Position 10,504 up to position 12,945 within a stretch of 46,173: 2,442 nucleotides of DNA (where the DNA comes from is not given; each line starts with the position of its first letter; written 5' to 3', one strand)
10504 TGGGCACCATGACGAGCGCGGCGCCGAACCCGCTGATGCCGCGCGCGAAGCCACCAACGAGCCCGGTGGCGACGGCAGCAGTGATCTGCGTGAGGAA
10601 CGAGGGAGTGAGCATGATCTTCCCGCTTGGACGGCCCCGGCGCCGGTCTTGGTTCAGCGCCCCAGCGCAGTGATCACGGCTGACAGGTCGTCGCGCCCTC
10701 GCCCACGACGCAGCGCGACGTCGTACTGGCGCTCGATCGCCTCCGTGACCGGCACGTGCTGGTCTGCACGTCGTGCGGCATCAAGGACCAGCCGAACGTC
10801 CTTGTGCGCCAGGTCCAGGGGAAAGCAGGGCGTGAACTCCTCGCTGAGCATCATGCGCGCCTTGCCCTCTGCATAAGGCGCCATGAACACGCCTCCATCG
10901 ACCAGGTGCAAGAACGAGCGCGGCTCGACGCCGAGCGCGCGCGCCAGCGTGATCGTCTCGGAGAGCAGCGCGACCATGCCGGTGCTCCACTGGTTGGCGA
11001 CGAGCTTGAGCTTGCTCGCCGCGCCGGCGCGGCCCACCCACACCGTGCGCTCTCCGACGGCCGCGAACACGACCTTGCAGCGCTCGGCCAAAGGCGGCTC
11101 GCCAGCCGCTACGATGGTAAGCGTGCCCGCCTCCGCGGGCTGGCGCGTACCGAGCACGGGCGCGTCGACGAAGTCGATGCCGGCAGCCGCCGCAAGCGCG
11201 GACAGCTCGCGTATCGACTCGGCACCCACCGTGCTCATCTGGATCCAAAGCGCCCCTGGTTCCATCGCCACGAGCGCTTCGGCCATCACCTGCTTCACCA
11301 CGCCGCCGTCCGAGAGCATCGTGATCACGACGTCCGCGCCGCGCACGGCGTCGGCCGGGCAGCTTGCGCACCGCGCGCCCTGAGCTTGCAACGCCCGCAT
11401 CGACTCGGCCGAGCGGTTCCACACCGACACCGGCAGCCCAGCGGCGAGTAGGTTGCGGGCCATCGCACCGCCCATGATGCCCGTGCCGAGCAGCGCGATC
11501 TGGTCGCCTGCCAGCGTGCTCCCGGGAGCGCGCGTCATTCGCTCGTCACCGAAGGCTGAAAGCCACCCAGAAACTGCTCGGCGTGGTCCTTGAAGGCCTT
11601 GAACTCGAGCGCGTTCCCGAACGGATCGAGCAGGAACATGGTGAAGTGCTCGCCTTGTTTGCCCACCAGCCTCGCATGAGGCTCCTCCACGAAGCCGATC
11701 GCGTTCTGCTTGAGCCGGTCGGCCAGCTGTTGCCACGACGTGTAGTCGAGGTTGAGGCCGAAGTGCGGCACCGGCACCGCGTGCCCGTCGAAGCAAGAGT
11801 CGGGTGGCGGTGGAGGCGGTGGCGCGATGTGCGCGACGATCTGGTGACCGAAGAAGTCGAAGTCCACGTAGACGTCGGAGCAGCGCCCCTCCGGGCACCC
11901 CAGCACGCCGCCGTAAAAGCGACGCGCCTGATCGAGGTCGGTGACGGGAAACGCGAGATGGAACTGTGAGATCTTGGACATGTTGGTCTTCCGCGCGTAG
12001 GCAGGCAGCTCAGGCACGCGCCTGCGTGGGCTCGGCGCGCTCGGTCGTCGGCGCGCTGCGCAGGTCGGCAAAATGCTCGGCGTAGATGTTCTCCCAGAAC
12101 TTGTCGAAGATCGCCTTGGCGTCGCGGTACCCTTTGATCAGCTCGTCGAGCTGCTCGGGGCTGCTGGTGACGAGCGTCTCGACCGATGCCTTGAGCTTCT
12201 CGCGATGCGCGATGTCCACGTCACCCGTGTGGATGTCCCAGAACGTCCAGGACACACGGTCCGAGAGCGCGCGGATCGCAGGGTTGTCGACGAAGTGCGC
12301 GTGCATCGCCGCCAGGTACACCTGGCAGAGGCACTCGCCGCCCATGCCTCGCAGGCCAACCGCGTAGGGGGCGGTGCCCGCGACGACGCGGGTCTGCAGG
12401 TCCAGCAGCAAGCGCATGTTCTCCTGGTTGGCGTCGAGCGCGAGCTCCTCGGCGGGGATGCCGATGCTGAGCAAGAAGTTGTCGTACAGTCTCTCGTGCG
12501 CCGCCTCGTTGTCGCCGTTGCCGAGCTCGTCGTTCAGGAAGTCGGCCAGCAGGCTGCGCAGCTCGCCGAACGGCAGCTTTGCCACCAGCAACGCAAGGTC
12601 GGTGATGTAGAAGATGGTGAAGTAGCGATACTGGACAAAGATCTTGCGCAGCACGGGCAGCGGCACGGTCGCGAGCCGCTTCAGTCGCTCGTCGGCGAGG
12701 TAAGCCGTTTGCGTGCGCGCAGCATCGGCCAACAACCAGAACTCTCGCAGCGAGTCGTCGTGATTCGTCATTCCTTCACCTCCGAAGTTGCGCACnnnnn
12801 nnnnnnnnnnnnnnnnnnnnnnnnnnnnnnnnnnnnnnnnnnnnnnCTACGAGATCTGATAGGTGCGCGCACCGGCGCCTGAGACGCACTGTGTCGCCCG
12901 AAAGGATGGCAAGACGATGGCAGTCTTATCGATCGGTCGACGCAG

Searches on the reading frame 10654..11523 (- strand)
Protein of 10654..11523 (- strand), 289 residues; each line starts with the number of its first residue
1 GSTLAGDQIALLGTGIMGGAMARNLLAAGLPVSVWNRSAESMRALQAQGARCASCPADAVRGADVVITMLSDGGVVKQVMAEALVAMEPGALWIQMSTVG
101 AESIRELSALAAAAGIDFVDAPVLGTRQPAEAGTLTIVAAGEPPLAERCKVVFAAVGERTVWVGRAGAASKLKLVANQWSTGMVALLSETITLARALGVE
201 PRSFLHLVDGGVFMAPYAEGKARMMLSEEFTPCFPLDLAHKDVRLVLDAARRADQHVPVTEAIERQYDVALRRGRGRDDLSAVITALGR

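Call 47: search_protein_families(library=ncbifam, proteins=[window:10654-11523:-], max_evalue=0.00001)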
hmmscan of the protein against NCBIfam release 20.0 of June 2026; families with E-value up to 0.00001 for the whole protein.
window:10654-11523:- (289 aa): 12 families
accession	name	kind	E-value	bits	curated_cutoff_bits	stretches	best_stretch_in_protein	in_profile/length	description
NF012005.0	PRK15461.1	equivalog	7.4e-49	166.5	348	1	8-285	3-284/298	sulfolactaldehyde 3-reductase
NF008592.0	PRK11559.1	equivalog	3.6e-47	161.1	397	1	8-285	4-284/296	2-hydroxy-3-oxopropionate reductase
TIGR01505.1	tartro_sem_red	equivalog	8e-46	156.6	340.75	1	9-287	2-283/291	2-hydroxy-3-oxopropionate reductase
TIGR01692.1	HIBADH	equivalog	8.9e-43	146.7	291.6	1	12-285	2-285/288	3-hydroxyisobutyrate dehydrogenase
NF043037.1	ThreonDh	equivalog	6.8e-39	134.1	350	1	8-285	4-285/297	L-threonate dehydrogenase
NF011633.0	PRK15059.1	equivalog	4e-23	82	451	1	9-287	3-283/292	2-hydroxy-3-oxopropionate reductase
NF007161.0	PRK09599.1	subfamily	1.1e-12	47.9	271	1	8-193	2-193/302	NADP-dependent phosphogluconate dehydrogenase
TIGR00872.1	gnd_rel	equivalog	9.2e-10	38.2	297.2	1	8-194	2-192/299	phosphogluconate dehydrogenase (NAD(+)-dependent, decarboxylating)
TIGR00873.1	gnd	equivalog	6.4e-09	35.1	426.7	1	8-195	1-201/467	decarboxylating NADP(+)-dependent phosphogluconate dehydrogenase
NF006765.0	PRK09287.1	equivalog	1.2e-08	34.3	413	1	7-196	4-206/476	NADP-dependent phosphogluconate dehydrogenase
NF005694.0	PRK07502.1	equivalog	3.3e-06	26.6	409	1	7-128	7-131/310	prephenate/arogenate dehydrogenase family protein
NF004017.0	PRK05479.1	equivalog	8.1e-06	24.8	336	0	3-82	14-92/337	ketol-acid reductoisomerase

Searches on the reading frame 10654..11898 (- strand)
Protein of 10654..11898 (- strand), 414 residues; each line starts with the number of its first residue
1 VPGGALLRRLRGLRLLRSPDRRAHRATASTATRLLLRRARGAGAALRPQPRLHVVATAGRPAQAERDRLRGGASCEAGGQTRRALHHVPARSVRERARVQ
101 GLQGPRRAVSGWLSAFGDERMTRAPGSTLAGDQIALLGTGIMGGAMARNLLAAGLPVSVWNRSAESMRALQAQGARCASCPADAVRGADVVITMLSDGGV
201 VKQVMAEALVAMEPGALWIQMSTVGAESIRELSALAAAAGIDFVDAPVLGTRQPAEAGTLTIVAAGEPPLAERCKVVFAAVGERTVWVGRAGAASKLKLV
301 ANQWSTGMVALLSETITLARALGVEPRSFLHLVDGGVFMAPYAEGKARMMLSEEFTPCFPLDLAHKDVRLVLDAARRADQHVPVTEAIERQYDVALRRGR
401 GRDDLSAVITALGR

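Call 3: search_protein_families(library=pfam, proteins=[window:10654-11898:-], max_evalue=0.01)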
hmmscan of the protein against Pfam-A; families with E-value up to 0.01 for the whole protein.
window:10654-11898:- (414 aa): 10 families
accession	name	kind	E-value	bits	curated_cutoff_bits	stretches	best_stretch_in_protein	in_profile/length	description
PF03446.21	NAD_binding_2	-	3.5e-41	141.3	21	1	133-289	1-161/161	NAD binding domain of 6-phosphogluconate dehydrogenase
PF14833.11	NAD_binding_11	-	2.9e-20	73.2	30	1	292-411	1-121/122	NAD-binding of NADP-dependent 3-hydroxyisobutyrate dehydrogenase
PF03807.23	F420_oxidored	-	1.1e-08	35.9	21.6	1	133-193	1-65/94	NADP oxidoreductase coenzyme F420-dependent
PF02826.25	2-Hacid_dh_C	-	3.8e-07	30.1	25.1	1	120-222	25-127/178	D-isomer specific 2-hydroxyacid dehydrogenase, NAD binding domain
PF07991.19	KARI_N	-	1.8e-05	24.9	20.6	1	129-205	2-77/165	Acetohydroxy acid isomeroreductase, NADPH-binding domain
PF02558.23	ApbA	-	0.00011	22.3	22.2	1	134-183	1-49/150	Ketopantoate reductase PanE/ApbA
PF01488.26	Shikimate_DH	-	0.00026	21.5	24.3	1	128-194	9-82/138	Shikimate / quinate 5-dehydrogenase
PF21761.2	RedAm-like_C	-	0.0039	17.9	27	0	314-412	25-125/127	NADPH-dependent reductive aminase-like, C-terminal domain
PF01210.29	NAD_Gly3P_dh_N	-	0.0039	17.6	23.1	1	133-173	1-41/158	NAD-dependent glycerol-3-phosphate dehydrogenase N-terminus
PF02737.24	3HCDH_N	-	0.0047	17.3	22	0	133-172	1-40/180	3-hydroxyacyl-CoA dehydrogenase, NAD binding domain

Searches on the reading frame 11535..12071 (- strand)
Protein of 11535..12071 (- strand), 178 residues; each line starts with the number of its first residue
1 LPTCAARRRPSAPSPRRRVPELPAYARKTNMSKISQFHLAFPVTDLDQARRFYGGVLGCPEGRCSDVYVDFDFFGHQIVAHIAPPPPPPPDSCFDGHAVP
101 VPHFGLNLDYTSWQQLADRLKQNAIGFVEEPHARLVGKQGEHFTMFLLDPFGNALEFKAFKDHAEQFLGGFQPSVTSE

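Call 3: search_protein_families(library=pfam, proteins=[window:11535-12071:-], max_evalue=0.01)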
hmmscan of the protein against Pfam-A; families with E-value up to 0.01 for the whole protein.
window:11535-12071:- (178 aa): 1 family
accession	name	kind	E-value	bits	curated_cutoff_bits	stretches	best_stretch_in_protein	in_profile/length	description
PF00903.31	Glyoxalase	-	6.1e-09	36.7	20.6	1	38-157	4-121/121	Glyoxalase/Bleomycin resistance protein/Dioxygenase superfamily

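Call 4: search_protein_families(library=ncbifam, proteins=[window:11535-12071:-], max_evalue=0.01)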
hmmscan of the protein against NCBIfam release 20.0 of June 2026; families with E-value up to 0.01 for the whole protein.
window:11535-12071:- (178 aa): 0 families

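Call 47: search_protein_families(library=ncbifam, proteins=[window:11535-11981:-], max_evalue=0.00001)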
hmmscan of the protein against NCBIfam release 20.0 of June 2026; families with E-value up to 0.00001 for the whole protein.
window:11535-11981:- (148 aa): 0 families

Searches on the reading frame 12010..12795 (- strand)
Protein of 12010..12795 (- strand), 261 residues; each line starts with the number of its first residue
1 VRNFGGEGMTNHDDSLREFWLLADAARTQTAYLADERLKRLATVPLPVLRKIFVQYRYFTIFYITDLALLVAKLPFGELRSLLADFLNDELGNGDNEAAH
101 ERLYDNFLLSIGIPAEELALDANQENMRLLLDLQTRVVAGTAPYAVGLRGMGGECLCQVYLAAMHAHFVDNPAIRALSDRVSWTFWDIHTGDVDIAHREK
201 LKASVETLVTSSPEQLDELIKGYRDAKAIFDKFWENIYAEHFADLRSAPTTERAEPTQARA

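Call 3: search_protein_families(library=pfam, proteins=[window:12010-12795:-], max_evalue=0.01)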
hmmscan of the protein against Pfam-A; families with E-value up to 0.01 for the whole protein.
window:12010-12795:- (261 aa): 1 family
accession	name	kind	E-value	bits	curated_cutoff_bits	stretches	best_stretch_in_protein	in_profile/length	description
PF14518.11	Haem_oxygenas_2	-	1.6e-12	48.1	28.9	1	67-224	18-170/177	Iron-containing redox enzyme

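Call 4: search_protein_families(library=ncbifam, proteins=[window:12010-12795:-], max_evalue=0.01)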
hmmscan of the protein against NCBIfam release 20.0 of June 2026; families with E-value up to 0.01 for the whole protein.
window:12010-12795:- (261 aa): 2 families
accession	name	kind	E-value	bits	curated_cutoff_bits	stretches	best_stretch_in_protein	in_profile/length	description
NF042919.1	ChlAlygly_Syn_BesC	equivalog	9.6e-05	21.9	500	1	53-237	75-249/257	4-chloro-allylglycine synthase BesC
TIGR04305.1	fol_rel_CADD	subfamily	0.0051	16.4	200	0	79-222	63-195/212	CADD family putative folate metabolism protein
